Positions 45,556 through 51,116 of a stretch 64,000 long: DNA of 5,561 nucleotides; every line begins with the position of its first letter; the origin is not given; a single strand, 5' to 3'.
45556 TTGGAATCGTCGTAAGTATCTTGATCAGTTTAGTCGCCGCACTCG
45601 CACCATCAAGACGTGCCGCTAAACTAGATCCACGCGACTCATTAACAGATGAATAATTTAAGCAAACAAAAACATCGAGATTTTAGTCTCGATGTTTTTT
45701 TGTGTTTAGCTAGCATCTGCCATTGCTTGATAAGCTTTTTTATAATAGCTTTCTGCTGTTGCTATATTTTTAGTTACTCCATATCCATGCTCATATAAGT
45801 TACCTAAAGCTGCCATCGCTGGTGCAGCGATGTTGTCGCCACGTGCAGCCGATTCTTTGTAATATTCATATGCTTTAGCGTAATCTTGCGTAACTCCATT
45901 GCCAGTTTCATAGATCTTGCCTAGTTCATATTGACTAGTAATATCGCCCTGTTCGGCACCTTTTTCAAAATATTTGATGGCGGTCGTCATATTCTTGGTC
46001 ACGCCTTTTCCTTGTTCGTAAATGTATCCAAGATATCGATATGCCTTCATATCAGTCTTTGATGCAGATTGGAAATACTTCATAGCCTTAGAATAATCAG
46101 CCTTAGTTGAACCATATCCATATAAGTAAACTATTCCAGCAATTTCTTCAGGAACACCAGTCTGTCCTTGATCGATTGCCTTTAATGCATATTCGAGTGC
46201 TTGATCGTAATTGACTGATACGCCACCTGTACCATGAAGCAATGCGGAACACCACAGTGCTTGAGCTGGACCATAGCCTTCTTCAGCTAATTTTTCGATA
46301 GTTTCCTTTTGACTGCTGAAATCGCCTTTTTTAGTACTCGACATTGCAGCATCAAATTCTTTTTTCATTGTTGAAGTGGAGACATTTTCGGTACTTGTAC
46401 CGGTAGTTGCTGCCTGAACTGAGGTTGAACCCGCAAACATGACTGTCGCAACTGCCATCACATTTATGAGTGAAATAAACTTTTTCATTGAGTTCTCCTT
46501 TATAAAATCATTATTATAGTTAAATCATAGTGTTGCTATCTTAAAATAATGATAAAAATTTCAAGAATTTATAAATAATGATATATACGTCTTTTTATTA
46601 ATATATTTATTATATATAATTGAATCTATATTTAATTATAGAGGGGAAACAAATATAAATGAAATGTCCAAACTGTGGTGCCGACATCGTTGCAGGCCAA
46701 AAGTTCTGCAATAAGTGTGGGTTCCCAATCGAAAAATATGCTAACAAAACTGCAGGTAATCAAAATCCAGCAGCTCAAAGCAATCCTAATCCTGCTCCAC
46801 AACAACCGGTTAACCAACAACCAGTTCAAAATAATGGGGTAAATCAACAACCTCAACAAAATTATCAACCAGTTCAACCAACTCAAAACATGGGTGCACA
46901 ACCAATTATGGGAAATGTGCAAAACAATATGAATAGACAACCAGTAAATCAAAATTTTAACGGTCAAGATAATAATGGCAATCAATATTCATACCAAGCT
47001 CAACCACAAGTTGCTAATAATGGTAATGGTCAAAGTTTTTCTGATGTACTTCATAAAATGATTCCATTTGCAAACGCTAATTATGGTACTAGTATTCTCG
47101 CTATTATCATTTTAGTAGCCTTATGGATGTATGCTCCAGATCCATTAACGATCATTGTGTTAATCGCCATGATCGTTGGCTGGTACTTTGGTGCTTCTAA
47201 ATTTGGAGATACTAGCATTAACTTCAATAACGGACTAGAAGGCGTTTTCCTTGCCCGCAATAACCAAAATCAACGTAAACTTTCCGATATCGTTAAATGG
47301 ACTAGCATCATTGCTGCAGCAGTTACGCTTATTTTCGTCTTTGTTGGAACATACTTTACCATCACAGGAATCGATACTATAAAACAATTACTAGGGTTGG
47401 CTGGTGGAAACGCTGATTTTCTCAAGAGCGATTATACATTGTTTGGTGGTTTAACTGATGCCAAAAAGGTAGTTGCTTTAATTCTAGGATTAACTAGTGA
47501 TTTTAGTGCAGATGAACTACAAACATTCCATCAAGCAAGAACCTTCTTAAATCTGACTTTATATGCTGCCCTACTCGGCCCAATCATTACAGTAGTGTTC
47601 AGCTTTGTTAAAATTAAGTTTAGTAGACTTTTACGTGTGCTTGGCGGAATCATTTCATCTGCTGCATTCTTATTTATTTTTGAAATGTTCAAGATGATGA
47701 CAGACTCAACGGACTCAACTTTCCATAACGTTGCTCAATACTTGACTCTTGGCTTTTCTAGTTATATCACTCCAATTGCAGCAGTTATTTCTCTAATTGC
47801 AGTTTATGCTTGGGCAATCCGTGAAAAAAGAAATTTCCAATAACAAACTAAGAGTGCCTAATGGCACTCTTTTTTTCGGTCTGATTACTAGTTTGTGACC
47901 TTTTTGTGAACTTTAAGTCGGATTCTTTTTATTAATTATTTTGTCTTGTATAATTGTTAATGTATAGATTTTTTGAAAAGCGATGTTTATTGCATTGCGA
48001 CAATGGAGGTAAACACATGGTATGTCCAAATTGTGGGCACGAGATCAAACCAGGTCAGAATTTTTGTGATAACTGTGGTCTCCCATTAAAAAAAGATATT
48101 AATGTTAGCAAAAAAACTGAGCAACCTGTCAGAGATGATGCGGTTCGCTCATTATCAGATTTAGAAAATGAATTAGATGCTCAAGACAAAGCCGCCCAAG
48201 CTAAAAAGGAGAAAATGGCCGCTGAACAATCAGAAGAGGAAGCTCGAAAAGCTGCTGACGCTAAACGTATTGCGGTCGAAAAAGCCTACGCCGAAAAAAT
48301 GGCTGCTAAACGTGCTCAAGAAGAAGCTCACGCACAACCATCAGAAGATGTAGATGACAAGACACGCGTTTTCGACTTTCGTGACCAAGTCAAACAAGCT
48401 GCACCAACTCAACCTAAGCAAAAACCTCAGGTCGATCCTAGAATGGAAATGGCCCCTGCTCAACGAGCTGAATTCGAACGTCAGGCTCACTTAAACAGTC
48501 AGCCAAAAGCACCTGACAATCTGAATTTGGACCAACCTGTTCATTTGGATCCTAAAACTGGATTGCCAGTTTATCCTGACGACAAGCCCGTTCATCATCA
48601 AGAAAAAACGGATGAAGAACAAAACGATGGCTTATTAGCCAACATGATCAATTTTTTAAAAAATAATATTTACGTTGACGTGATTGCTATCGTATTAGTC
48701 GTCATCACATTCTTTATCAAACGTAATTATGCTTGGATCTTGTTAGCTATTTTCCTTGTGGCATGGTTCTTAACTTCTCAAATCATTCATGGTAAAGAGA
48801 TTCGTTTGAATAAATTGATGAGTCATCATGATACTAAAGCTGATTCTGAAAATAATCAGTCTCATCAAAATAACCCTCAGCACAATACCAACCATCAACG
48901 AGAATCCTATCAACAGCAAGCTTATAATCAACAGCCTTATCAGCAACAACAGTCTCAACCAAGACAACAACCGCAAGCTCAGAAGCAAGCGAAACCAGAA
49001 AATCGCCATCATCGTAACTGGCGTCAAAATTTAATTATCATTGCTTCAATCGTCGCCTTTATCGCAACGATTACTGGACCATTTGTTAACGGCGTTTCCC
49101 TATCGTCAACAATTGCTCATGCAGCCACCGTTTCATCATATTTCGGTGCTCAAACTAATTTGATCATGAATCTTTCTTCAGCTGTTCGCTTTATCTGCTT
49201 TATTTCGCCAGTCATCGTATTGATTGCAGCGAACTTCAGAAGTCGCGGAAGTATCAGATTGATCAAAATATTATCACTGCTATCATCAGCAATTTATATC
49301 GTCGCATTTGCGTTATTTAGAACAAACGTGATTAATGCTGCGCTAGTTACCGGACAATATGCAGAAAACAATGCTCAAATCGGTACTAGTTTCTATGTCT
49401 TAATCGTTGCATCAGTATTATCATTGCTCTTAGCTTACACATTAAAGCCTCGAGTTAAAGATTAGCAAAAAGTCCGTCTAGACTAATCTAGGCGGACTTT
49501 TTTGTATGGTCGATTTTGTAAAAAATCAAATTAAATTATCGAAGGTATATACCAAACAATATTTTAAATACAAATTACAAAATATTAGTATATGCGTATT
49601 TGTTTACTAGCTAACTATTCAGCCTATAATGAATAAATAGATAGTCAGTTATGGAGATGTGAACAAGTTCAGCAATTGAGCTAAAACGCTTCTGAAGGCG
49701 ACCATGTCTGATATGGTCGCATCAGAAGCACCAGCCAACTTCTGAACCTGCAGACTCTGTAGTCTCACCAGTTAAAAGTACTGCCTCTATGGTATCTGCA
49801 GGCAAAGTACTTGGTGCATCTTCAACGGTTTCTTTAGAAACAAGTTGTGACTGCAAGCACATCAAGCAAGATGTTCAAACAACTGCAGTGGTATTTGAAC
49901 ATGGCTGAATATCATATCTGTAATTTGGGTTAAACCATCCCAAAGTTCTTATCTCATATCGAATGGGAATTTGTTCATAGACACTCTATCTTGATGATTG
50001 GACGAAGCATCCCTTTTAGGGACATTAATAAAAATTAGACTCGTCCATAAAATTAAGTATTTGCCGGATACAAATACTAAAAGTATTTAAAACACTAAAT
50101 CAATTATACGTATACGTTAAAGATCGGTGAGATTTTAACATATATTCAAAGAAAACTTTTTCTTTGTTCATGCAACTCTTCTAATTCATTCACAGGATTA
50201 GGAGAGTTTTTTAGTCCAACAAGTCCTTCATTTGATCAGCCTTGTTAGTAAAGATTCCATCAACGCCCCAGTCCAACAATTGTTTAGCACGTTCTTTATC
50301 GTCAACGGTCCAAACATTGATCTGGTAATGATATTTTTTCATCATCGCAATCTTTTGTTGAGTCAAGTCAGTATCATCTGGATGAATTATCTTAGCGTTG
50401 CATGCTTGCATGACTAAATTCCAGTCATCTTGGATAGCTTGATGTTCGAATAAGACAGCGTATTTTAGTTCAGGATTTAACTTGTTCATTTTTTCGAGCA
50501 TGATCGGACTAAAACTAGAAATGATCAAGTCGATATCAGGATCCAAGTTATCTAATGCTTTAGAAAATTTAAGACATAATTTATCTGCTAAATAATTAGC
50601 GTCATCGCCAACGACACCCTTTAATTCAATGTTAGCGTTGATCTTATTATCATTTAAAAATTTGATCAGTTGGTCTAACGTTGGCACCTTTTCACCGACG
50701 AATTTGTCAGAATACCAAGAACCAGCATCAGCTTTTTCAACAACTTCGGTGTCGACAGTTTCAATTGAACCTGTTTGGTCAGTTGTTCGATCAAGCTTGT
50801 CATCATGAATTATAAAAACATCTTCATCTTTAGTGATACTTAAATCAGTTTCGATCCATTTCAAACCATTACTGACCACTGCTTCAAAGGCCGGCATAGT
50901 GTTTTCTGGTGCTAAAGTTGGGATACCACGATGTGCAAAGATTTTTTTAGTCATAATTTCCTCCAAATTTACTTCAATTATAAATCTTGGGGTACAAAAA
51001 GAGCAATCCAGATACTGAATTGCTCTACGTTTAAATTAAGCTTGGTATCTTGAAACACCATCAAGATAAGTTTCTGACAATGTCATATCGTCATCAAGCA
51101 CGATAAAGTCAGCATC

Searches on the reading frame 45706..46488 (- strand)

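Call 70: search_protein_families(library=pfam, proteins=[window:45706-46488:-], max_evalue=0.00001)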
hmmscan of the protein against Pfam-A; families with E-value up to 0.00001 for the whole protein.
window:45706-46488:- (260 aa): 1 family
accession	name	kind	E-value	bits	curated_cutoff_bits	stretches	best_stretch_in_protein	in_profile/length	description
PF08238.18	Sel1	-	1.2e-39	133.7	30.7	2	149-182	3-36/36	Sel1 repeat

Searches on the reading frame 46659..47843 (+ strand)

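Call 70: search_protein_families(library=pfam, proteins=[window:46659-47843:+], max_evalue=0.00001)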
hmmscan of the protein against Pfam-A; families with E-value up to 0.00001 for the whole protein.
window:46659-47843:+ (394 aa): 1 family
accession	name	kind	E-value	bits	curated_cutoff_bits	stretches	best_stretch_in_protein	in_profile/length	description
PF13240.11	Zn_Ribbon_1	-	1.4e-07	31.5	25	1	2-23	1-22/23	zinc-ribbon domain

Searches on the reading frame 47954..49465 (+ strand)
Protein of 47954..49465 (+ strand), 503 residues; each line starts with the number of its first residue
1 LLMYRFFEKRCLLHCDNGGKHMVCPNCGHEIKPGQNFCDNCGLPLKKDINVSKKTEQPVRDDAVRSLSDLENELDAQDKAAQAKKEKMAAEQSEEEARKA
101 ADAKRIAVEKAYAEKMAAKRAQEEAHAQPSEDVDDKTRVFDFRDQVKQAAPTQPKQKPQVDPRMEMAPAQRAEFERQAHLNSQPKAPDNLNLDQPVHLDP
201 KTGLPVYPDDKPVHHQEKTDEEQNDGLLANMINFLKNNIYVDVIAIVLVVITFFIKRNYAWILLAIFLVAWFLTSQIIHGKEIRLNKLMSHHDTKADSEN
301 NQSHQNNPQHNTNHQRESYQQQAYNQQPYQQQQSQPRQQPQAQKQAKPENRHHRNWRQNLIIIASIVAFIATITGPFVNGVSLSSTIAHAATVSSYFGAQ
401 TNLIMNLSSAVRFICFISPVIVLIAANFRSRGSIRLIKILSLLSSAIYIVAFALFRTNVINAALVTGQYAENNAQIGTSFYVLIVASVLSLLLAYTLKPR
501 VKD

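Call 70: search_protein_families(library=pfam, proteins=[window:47954-49465:+], max_evalue=0.00001)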
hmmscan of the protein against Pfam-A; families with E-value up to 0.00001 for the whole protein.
window:47954-49465:+ (503 aa): 2 families
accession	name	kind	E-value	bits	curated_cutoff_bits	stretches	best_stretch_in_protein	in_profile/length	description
PF13240.11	Zn_Ribbon_1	-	8.4e-08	32.2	25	1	24-45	2-23/23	zinc-ribbon domain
PF13248.11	Zn_ribbon_3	-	2e-07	30.6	27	1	23-45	4-26/26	zinc-ribbon domain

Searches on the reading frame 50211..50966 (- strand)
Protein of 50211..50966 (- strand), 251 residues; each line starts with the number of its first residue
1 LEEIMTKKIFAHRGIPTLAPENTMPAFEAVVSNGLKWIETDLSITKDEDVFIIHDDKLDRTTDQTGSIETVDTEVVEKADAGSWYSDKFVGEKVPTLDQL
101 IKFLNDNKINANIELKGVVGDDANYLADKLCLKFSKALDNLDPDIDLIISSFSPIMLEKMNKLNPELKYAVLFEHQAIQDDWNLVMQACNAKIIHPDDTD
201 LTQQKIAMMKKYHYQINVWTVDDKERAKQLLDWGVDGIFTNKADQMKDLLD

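Call 70: search_protein_families(library=pfam, proteins=[window:50211-50966:-], max_evalue=0.00001)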
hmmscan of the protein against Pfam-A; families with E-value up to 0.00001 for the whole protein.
window:50211-50966:- (251 aa): 1 family
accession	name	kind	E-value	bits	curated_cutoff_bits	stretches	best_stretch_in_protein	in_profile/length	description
PF03009.23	GDPD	-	1.1e-46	160.4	23.6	1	12-244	1-243/244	Glycerophosphoryl diester phosphodiesterase family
